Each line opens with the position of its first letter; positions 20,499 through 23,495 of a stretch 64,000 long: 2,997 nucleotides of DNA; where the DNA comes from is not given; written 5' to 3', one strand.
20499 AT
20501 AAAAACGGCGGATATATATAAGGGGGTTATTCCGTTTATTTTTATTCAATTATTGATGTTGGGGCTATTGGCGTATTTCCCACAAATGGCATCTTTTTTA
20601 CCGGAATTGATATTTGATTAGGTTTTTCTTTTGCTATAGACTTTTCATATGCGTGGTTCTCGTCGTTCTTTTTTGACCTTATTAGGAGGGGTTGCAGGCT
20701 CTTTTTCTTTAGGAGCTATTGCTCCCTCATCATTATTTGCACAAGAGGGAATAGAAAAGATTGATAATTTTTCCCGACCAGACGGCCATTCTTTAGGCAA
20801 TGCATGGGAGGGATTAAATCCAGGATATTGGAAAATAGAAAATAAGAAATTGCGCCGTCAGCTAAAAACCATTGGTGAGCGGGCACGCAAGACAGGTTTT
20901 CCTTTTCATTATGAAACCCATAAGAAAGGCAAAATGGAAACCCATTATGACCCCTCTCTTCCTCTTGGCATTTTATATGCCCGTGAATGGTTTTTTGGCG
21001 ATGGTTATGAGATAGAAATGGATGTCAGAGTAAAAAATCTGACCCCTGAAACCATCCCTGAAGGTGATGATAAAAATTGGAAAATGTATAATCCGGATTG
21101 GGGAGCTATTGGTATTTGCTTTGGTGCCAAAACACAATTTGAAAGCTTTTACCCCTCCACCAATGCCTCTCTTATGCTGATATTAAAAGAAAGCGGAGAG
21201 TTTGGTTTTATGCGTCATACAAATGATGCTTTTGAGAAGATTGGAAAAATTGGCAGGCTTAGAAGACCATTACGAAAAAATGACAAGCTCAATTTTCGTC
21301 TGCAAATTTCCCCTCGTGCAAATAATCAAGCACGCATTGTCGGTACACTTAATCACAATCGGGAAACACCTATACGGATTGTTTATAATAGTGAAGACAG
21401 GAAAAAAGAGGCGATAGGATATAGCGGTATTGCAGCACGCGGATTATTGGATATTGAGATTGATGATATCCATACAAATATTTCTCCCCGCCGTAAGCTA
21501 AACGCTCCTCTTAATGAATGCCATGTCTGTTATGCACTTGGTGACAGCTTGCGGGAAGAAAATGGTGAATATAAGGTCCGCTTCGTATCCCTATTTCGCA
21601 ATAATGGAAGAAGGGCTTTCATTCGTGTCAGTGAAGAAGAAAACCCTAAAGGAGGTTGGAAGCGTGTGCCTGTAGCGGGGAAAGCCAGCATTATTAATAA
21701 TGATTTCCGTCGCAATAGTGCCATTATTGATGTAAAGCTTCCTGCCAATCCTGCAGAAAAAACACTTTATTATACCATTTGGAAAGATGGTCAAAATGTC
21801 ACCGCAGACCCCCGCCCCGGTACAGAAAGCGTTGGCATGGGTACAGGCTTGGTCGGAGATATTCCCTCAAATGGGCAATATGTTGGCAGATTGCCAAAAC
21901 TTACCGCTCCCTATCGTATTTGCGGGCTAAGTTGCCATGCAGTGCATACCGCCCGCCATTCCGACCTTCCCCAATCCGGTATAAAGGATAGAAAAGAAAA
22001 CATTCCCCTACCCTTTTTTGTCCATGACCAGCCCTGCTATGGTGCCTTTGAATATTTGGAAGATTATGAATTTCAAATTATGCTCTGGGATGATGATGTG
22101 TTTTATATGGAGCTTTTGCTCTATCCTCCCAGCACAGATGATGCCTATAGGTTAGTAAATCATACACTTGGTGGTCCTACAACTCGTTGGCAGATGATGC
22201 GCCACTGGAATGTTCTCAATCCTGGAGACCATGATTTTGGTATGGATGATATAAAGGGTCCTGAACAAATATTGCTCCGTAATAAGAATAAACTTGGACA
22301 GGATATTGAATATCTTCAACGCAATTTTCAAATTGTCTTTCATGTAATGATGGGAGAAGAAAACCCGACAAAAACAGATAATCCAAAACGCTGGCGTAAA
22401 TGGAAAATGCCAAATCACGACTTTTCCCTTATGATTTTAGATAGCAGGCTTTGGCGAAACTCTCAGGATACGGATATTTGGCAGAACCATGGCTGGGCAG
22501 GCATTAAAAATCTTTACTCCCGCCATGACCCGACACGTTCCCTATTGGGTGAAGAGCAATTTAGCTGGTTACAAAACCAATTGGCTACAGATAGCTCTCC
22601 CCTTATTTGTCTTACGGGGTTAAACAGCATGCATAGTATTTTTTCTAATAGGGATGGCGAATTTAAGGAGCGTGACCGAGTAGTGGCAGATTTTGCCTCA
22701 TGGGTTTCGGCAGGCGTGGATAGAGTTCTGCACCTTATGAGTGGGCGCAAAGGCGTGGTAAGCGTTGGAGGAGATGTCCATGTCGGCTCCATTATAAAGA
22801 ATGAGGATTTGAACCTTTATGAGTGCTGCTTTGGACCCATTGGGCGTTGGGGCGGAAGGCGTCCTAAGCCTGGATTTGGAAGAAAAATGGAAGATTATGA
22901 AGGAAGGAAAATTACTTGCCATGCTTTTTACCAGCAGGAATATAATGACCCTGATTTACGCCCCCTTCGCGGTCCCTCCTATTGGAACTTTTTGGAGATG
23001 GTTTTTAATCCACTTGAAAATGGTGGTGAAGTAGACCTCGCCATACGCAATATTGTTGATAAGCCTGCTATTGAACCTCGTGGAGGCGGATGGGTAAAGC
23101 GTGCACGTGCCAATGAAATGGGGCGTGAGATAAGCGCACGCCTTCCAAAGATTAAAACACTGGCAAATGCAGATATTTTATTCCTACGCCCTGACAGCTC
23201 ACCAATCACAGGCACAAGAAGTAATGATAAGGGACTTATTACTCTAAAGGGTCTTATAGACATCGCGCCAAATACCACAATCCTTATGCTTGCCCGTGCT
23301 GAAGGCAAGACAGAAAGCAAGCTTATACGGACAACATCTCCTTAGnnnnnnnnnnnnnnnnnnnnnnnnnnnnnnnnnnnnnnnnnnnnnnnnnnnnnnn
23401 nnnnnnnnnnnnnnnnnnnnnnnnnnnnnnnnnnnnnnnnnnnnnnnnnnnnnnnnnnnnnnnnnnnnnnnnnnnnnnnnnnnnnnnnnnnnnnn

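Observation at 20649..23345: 898-aa Tat-exported PhoD-like phosphatase with a roughly 400-aa unassigned N-terminal region, appended to a TRAP transporter operon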

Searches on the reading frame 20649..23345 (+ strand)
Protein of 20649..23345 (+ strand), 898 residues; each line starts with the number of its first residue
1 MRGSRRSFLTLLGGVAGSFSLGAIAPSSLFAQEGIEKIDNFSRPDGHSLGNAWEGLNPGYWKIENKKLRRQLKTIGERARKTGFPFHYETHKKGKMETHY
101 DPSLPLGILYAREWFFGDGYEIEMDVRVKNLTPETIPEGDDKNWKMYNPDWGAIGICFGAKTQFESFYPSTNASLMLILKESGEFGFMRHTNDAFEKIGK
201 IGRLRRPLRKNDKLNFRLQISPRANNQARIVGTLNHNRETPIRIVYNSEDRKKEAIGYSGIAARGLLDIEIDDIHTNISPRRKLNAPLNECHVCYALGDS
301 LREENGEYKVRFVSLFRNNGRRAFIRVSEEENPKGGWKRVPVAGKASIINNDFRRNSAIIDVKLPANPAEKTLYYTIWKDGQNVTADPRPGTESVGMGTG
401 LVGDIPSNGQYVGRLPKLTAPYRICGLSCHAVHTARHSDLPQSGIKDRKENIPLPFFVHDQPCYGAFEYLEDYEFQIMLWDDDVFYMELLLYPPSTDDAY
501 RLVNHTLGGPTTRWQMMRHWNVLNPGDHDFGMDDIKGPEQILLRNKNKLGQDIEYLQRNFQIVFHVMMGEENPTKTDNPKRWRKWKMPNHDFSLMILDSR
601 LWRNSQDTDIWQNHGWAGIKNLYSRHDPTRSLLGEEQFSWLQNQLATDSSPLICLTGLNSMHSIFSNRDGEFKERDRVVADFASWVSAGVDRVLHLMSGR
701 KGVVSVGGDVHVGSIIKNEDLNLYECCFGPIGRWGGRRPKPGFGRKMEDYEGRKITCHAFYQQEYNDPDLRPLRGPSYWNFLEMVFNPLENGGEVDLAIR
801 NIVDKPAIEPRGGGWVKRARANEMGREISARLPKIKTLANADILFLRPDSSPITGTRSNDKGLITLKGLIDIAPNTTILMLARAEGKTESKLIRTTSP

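Call 3: search_protein_families(library=pfam, proteins=[window:20649-23345:+], max_evalue=0.01)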
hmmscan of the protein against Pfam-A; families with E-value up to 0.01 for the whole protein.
window:20649-23345:+ (898 aa): 1 family
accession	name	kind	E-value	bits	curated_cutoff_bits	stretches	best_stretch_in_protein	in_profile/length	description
PF09423.15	PhoD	-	1.4e-08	34.7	27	1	575-715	138-268/343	PhoD-like phosphatase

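Call 4: search_protein_families(library=ncbifam, proteins=[window:20649-23345:+], max_evalue=0.01)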
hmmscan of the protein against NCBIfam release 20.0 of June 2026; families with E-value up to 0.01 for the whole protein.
window:20649-23345:+ (898 aa): 1 family
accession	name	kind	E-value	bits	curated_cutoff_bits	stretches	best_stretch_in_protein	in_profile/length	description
NF058638.1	AlkPhosPhoDBac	equivalog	0.0047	15.2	1000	1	592-712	320-432/574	alkaline phosphatase PhoD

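Call 5: search_solved_structures(query=window:20649-23345:+, max_evalue=10, show_alignments=3)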
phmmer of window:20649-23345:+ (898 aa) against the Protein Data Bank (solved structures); distinct sequences matched with E-value up to 10: 0.

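Call 6: find_homologous_proteins(query=window:20649-23345:+)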
Query window:20649-23345:+ (898 aa): 535 proteins with E <= 0.001 among 8000 candidates; the best 120 are listed.
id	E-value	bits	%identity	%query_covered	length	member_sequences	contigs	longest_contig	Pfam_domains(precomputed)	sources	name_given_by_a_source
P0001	0.0e+0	2137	100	100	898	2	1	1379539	PF09423.16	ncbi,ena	-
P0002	0.0e+0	1112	53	100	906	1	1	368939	PF09423.16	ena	-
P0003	0.0e+0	1100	53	100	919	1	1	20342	PF09423.16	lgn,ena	-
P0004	0.0e+0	1099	52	99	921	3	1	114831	PF09423.16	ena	-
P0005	0.0e+0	1076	54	94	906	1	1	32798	PF09423.16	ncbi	-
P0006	0.0e+0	1071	54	95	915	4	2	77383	PF09423.16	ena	-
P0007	0.0e+0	1068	54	96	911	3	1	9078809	PF09423.16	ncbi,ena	-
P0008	0.0e+0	1059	53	96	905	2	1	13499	PF09423.16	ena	-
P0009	0.0e+0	1048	52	99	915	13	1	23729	PF09423.16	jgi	-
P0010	0.0e+0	1044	53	94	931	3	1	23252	PF09423.16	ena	-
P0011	0.0e+0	1044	50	99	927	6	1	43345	PF09423.16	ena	-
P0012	0.0e+0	1040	53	96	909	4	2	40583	PF09423.16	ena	-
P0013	0.0e+0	1039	54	94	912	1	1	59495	PF09423.16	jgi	jgi:hypothetical protein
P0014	0.0e+0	1036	52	99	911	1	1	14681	PF09423.16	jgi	jgi:hypothetical protein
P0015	0.0e+0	1036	52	99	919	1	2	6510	PF09423.16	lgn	-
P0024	0.0e+0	1023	51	100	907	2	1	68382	PF09423.16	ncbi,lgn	-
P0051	1.3e-293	995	50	95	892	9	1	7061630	-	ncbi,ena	-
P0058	2.3e-291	987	50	96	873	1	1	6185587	PF09423.16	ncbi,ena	-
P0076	1.6e-287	975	48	100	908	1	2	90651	-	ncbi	-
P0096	9.6e-285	966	48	99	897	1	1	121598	PF09423.16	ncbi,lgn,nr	ncbi:MAG: hypothetical protein DWQ01_00230 [Planctomycetota bacterium]|nr:MAG: hypothetical protein 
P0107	6.2e-283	960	48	99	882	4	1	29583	PF09423.16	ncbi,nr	ncbi:MAG: alkaline phosphatase D family protein [Lentisphaeraceae bacterium]|nr:alkaline phosphatase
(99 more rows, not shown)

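Call 7: list_cluster_members(proteins=[P0001, P0007, P0051, P0058, P0107])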
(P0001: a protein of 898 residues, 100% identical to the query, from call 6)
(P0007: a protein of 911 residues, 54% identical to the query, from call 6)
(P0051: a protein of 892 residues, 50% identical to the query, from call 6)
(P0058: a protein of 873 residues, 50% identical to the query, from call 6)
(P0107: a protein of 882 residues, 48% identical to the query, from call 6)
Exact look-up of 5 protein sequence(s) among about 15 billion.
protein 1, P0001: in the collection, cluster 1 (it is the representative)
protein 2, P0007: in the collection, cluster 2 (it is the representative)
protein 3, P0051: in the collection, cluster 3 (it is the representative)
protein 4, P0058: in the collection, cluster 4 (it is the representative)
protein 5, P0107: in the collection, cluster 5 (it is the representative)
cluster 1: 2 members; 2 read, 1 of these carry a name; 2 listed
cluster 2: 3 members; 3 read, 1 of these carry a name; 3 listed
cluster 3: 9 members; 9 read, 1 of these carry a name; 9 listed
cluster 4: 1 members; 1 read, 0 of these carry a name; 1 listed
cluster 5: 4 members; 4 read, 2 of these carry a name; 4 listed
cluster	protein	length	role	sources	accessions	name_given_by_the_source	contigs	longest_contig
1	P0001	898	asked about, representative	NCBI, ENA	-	-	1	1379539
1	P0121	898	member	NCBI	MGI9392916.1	MAG: alkaline phosphatase D family protein [Parvibaculales bacterium]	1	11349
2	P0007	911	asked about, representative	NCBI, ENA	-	-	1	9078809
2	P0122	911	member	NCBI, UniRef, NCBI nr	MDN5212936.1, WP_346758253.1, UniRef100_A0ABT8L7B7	alkaline phosphatase D family protein [Fulvivirgaceae bacterium BMA12] | Alkaline phosphatase D family protein n=1 Tax=Agaribacillus aureus TaxID=3051825 ...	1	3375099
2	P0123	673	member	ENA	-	-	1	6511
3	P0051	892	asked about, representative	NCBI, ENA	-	-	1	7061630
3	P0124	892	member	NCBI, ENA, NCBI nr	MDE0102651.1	MAG: hypothetical protein OXN89_09740 [Bryobacterales bacterium] | hypothetical protein [Bryobacterales bacterium]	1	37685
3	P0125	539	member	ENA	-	-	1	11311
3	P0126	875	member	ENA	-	-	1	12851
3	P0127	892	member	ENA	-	-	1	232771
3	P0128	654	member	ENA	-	-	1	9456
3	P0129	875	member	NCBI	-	-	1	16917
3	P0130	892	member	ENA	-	-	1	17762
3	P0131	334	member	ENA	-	-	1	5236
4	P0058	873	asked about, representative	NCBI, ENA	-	-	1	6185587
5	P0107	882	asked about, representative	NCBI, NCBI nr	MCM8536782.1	MAG: alkaline phosphatase D family protein [Lentisphaeraceae bacterium] | alkaline phosphatase D family protein [Lentisphaeraceae bacterium]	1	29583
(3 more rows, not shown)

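Call 10: find_related_loci(query=A1, collection=genome_contigs, flank=10000)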
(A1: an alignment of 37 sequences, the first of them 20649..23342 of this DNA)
Query A1 (898 aa) in genome_contigs; peptide patterns used: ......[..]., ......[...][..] (x = any residue, [..] = any of these).
407 stretches matched a pattern; 268 encode a relative of the query (tblastn E <= 1e-3); the best 80 are kept; 80 distinct loci.
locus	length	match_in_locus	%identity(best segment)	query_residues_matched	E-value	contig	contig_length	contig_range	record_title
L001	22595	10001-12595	54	45-894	0e+0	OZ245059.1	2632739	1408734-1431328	MAG: Robiginitomaculum sp. isolate becaee86-7660-44c7-ba3c-49995fdf2eb2 genome assembly, chromosome: 1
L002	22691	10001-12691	53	4-895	0e+0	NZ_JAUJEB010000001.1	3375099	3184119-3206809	Agaribacillus aureus strain BMA12 HFOEMNIK_1, whole genome shotgun sequence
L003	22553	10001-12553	54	53-896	0e+0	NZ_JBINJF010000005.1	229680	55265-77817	Halalkalibaculum sp. DA3122 scaffold_5_length=229681, whole genome shotgun sequence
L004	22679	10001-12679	51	2-898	0e+0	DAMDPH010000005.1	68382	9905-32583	MAG TPA_asm: Sphingobium sp. isolate CTOTU50695 NODE_43_length_68382_cov_9.810909, whole genome shotgun sequence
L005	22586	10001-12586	54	37-895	0e+0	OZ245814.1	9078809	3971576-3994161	MAG: Cyclobacteriaceae bacterium isolate bf73728e-472d-4a7f-ac9f-bec0af8ac5d5 genome assembly, chromosome: 1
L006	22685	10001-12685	50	5-896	0e+0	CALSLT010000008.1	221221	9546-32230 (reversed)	MAG: uncultured Planctomycetaceae bacterium isolate A_MB81_1 genome assembly, contig: contig_16664_A_MB81, whole genome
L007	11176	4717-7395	50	9-895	0e+0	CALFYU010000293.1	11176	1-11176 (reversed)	MAG TPA_asm: uncultured Planctomycetaceae bacterium isolate SRR7515931_bin.100_CONCOCT_v1.1_MAG genome assembly, contig:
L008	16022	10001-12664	50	5-897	0e+0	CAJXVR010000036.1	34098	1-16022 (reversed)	MAG TPA_asm: uncultured Verrucomicrobia bacterium isolate SRR3933246_bin.8_MetaBAT_v2.12.1_MAG genome assembly, contig:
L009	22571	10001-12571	51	41-898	0e+0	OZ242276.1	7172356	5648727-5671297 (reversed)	MAG: Bryobacterales bacterium isolate 6a17fdd1-799e-4b89-b3db-5c5ff6fa14e9 genome assembly, chromosome: 1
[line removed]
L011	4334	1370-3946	51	40-898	0e+0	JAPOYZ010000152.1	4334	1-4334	MAG: Candidatus Aminicenantes bacterium isolate COS4_bin_49 NODE_11148_length_4334_cov_6.47511, whole genome shotgun seq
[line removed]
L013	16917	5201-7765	50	40-895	0e+0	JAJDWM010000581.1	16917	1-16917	MAG: Bryobacterales bacterium isolate jk18x25bins.29 k141_918653, whole genome shotgun sequence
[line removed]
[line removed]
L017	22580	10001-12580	50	39-898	0e+0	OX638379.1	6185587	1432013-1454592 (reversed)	MAG: uncultured Bryobacterales bacterium isolate bca447ce-52f6-4023-9bd2-d2f45ab2d451 genome assembly, chromosome: 1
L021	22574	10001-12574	50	40-898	0e+0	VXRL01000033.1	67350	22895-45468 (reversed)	MAG: Terriglobia bacterium isolate SB0664_bin_31 NODE_391_length_67350_cov_20.511881, whole genome shotgun sequence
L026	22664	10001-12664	49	5-897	0e+0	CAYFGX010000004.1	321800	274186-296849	MAG TPA_asm: uncultured Verrucomicrobiota bacterium isolate ERP003628_co2_45 genome assembly, contig: NODE_7_length_3218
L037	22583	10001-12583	50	37-897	0e+0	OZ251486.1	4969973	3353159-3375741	MAG: Bryobacterales bacterium isolate e73e1c04-a23e-4090-b35f-9f246bdcc4c2 genome assembly, chromosome: 1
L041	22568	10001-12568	49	40-895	0e+0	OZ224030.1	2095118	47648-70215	MAG: Bryobacterales bacterium isolate 7c2e36ee-14bd-451a-b5bf-70b98c7e11c2 genome assembly, chromosome: 1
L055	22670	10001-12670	47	5-895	0e+0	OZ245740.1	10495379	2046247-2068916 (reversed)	MAG: Limisphaerales bacterium isolate 18d4b110-818c-4cb3-93cd-e2494454740f genome assembly, chromosome: 1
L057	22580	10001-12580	49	38-897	0e+0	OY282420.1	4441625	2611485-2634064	MAG: uncultured Bryobacterales bacterium isolate 78526416-339a-45b8-a6d3-8fabb82c2801 genome assembly, chromosome: 1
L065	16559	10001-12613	47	5-895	0e+0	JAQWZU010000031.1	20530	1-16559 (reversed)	MAG: Akkermansiaceae bacterium isolate cluster3_bin.90 k119_855114, whole genome shotgun sequence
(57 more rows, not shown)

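Call 24: search_solved_structures(query=A1, max_evalue=10, show_alignments=4)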
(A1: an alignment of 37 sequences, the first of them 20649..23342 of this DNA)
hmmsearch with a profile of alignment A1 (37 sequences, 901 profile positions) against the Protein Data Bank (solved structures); distinct sequences matched with E-value up to 10: 0.

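Call 25: predict_structure(alignment_id=A1)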
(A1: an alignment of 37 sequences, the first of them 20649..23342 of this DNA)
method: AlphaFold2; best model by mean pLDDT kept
length: 898 residues; sequences in the alignment: 37
mean_pLDDT: 81.6   pTM: 0.86
mean pLDDT of the five models: 81.6, 80.6, 80.4, 79.9, 76.5
residues with pLDDT >= 90: 438; 70-90: 246; 50-70: 139; < 50: 75
segments of 3 or more residues with pLDDT < 50: 1-7, 13-33, 431-437, 442-460, 620-622, 676-680
pLDDT, mean of each block of 10 residues (from residue 1): 44 45 33 71 84 74 92 68 55 60 83 85 96 87 90 93 73 90 96 91 94 97 93 94 96 89 93 83 79 95 95 93 98 96 97 95 98 98 91 63 71 96 86 47 41 43 69 94 71 78 79 90 78 63 63 79 91 81 92 87 53 52 51 74 95 90 72 49 61 92 90 91 87 64 92 93 89 78 93 91 90 93 94 94 96 94 92 96 94 95
secondary structure, 60 per line:
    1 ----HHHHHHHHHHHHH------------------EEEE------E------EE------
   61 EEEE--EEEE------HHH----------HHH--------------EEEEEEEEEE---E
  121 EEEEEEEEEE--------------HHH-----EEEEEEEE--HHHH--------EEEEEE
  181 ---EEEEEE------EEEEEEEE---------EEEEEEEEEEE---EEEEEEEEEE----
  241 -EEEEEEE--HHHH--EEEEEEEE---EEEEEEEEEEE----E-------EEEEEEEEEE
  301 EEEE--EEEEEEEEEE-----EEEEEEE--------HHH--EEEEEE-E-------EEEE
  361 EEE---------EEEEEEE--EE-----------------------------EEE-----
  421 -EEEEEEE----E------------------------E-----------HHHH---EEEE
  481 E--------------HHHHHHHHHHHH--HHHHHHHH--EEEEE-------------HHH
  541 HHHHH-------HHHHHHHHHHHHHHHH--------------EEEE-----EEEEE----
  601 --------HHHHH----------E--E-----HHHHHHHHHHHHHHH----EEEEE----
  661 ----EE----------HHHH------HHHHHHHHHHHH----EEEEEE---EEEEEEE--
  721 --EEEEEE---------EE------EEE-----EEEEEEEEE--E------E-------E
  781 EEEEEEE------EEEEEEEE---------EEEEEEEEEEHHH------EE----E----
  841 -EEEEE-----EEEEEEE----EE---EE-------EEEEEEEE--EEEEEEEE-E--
elements in order (helices of 4 or more, strands of 3 or more residues): H5-17 E36-39 E61-64 E67-70 E107-116 E120-130 E153-160 H163-166 E175-180 E184-189 E196-203 E213-223 E227-236 E242-248 H251-254 E257-264 E268-278 E291-304 E307-316 E322-328 E342-347 E357-363 E373-379 E413-415 E422-428 H470-473 E477-481 H496-507 H510-517 E520-524 H538-545 H553-568 E583-586 E592-596 H609-613 H633-647 E652-656 H677-680 H687-698 E703-708 E712-718 E723-728 E746-748 E754-762 E780-787 E794-801 E811-820 E842-846 E852-858 E877-884 E887-894
